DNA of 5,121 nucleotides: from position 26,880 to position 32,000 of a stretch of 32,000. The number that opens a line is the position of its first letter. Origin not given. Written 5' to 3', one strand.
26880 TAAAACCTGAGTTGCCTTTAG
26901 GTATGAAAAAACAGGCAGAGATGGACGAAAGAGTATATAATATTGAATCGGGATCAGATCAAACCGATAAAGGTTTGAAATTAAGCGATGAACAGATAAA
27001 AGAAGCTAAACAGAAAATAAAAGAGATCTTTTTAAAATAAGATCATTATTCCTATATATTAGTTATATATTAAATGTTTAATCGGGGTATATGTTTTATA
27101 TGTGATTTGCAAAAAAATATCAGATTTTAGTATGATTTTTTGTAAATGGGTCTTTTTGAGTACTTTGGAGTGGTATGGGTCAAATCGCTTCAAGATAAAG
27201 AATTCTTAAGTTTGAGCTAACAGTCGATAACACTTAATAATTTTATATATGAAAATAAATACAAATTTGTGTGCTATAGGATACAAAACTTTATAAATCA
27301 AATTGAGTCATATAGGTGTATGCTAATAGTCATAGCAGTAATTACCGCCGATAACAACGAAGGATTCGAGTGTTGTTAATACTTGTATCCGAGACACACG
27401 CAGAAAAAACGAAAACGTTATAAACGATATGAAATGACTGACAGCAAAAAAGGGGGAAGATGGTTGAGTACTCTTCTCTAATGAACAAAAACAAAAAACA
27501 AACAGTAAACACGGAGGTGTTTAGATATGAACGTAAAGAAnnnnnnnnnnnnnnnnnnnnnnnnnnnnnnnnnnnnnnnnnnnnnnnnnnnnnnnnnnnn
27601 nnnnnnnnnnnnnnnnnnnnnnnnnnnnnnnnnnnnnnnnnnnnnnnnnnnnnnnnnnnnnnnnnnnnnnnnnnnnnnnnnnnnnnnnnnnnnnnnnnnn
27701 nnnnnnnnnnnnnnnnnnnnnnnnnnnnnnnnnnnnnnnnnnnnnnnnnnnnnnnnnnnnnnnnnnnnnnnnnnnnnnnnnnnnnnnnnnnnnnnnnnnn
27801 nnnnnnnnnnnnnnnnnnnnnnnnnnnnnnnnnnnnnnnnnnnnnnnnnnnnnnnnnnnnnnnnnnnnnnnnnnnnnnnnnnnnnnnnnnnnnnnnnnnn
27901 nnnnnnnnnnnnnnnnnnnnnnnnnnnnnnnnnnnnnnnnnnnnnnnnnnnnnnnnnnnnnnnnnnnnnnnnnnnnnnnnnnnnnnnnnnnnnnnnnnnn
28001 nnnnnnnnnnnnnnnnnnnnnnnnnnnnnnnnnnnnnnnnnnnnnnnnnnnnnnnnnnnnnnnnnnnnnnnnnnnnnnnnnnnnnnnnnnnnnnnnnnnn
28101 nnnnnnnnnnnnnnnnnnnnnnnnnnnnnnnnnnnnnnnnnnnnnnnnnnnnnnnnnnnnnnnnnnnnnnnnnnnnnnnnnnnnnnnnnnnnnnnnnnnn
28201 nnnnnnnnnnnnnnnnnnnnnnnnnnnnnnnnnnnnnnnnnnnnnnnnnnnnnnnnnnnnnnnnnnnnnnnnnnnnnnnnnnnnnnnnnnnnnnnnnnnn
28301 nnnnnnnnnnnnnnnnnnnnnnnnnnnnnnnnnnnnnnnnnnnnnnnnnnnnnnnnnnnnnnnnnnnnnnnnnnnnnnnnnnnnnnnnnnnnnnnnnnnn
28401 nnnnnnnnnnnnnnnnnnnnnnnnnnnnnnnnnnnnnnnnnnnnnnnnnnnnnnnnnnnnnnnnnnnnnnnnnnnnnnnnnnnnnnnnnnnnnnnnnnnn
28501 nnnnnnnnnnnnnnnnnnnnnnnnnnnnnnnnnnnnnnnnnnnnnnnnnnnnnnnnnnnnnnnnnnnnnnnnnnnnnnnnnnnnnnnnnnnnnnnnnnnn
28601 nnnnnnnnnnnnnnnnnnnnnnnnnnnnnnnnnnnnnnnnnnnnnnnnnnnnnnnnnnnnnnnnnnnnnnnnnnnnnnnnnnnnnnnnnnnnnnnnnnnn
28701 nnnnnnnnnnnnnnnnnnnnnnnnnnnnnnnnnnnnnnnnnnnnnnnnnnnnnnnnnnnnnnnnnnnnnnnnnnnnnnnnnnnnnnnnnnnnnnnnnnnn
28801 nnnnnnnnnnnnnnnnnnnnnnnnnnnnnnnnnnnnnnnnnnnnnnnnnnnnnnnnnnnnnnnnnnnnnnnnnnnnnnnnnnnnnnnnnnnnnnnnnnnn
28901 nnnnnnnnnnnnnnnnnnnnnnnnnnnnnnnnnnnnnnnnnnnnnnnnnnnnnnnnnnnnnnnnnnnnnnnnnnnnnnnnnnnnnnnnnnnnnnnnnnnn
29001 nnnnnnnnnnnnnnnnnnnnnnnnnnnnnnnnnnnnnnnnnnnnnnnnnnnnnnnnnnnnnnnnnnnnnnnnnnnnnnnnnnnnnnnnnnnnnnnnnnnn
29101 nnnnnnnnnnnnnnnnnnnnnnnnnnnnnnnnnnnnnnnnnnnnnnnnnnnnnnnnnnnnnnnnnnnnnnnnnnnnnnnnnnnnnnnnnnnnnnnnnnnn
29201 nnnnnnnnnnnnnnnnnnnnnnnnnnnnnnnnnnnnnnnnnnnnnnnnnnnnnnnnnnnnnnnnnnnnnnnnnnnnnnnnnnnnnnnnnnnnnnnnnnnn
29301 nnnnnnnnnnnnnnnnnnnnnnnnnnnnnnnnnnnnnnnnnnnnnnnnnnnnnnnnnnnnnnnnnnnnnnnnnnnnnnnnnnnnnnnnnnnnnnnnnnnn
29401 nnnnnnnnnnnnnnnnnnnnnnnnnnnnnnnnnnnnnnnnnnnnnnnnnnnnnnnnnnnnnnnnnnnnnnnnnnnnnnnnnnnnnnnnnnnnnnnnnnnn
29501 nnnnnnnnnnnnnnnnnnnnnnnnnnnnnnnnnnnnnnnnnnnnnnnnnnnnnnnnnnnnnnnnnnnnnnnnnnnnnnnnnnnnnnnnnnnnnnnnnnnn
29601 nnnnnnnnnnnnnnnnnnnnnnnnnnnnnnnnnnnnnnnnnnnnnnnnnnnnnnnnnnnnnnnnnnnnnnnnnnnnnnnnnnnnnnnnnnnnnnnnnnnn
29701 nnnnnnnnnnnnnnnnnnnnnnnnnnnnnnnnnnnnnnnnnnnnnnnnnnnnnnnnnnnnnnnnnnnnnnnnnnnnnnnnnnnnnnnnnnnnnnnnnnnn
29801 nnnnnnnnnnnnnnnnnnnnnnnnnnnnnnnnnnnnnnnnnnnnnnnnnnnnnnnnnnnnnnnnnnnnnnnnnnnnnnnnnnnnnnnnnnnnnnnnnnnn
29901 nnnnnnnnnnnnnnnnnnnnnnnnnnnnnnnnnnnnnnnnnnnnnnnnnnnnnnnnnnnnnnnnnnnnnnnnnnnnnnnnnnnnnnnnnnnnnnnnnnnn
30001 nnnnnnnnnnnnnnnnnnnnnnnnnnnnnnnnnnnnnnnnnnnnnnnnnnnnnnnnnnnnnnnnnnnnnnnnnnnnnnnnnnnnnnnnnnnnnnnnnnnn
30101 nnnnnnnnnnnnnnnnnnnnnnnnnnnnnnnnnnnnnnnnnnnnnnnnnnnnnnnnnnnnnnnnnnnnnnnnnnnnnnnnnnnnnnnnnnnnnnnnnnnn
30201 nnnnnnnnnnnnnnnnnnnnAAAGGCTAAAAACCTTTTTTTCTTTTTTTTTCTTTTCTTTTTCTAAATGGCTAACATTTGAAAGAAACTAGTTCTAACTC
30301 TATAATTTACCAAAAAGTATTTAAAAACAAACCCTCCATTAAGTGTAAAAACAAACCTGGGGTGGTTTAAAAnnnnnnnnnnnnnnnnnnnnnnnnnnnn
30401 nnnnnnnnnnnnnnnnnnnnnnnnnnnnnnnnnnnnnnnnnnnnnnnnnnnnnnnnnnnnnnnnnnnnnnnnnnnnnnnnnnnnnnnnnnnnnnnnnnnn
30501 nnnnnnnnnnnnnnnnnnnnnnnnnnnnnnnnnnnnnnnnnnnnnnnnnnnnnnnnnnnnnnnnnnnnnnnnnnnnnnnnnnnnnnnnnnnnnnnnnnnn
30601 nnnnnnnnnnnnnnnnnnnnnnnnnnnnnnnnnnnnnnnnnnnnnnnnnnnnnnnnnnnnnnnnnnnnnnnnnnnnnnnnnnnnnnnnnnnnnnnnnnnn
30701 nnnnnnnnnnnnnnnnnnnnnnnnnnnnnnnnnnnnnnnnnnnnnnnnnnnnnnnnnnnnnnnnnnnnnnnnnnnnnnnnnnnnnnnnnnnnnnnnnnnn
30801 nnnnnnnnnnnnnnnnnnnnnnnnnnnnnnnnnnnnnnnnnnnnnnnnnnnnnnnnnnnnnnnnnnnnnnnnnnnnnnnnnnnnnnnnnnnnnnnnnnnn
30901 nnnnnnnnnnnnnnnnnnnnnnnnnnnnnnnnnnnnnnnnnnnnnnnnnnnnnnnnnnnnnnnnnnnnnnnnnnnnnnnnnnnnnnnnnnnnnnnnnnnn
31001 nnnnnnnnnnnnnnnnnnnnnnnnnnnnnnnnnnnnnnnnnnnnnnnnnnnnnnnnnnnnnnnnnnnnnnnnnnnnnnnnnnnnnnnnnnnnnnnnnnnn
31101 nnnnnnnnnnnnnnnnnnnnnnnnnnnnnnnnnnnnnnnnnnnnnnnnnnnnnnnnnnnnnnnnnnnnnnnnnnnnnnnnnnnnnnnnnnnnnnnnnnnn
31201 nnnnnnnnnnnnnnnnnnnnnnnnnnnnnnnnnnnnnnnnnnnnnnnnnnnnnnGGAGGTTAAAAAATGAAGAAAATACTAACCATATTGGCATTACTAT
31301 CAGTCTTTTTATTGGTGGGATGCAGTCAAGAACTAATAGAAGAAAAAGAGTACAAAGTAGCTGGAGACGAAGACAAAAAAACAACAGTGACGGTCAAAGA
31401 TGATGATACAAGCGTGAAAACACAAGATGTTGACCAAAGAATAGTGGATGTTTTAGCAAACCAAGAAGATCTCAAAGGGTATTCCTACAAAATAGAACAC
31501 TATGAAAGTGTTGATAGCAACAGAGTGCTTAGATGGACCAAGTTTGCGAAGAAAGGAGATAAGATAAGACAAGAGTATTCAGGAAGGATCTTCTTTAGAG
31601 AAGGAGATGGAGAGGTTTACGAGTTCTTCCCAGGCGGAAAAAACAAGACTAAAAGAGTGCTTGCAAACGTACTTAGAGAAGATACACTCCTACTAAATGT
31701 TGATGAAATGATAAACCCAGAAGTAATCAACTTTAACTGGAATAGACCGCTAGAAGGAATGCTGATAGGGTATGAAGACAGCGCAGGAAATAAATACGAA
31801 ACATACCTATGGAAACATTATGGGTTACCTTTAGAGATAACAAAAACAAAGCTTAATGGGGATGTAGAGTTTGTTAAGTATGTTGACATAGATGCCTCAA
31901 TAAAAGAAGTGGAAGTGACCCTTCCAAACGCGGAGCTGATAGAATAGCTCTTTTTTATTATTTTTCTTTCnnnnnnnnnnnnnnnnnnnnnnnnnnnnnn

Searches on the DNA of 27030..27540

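Call 85: search_rna_families(source=window, start=27030, end=27540, threshold=evalue, max_evalue=1)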
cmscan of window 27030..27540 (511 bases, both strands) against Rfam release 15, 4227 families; matches with E-value up to 1: 0.
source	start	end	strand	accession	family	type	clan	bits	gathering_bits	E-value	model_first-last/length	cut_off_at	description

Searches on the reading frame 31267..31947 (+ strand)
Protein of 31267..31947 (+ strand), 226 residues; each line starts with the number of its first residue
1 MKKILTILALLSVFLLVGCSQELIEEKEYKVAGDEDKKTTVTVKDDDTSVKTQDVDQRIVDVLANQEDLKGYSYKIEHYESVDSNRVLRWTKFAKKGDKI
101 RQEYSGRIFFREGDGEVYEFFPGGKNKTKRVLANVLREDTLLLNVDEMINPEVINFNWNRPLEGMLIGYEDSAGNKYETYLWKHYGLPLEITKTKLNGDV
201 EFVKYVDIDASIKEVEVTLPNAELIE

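Call 30: find_encoding_contigs(protein=window:31267-31947:+, flank=10000, max_places=5)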
Protein window:31267-31947:+ (226 aa): 1 contig read that carries it; 1 place shown.
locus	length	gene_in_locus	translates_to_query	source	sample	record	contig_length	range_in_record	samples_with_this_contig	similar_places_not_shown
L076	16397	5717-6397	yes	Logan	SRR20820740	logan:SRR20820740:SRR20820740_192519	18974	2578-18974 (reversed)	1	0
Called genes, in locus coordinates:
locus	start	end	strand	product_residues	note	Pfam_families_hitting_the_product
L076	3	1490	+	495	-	?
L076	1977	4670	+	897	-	-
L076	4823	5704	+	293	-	PF13229:Beta_helix, PF05048:NosD, PF13229:Beta_helix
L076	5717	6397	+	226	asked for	-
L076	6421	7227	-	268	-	PF01930:Cas_Cas4 (faint), PF08696:Dna2, PF12705:PDDEXK_1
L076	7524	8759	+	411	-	PF01595:CNNM, PF00571:CBS, PF03471:CorC_HlyC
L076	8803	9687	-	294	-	PF05048:NosD, PF13229:Beta_helix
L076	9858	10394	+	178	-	PF05124:S_layer_C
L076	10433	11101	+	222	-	PF22090:Gins51_C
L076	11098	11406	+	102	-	PF00935:Ribosomal_L44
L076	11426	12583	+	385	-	-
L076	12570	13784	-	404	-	-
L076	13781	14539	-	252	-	PF00483:NTP_transferase, PF12804:NTP_transf_3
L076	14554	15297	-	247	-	PF00483:NTP_transferase, PF12804:NTP_transf_3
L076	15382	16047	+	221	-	PF00270:DEAD, PF04851:ResIII, PF22527:DEXQc_Suv3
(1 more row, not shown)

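Call 49: search_protein_families(library=pfam, proteins=[window:31267-31947:+], max_evalue=0.01)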
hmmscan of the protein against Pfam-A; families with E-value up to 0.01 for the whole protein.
window:31267-31947:+ (226 aa): 0 families
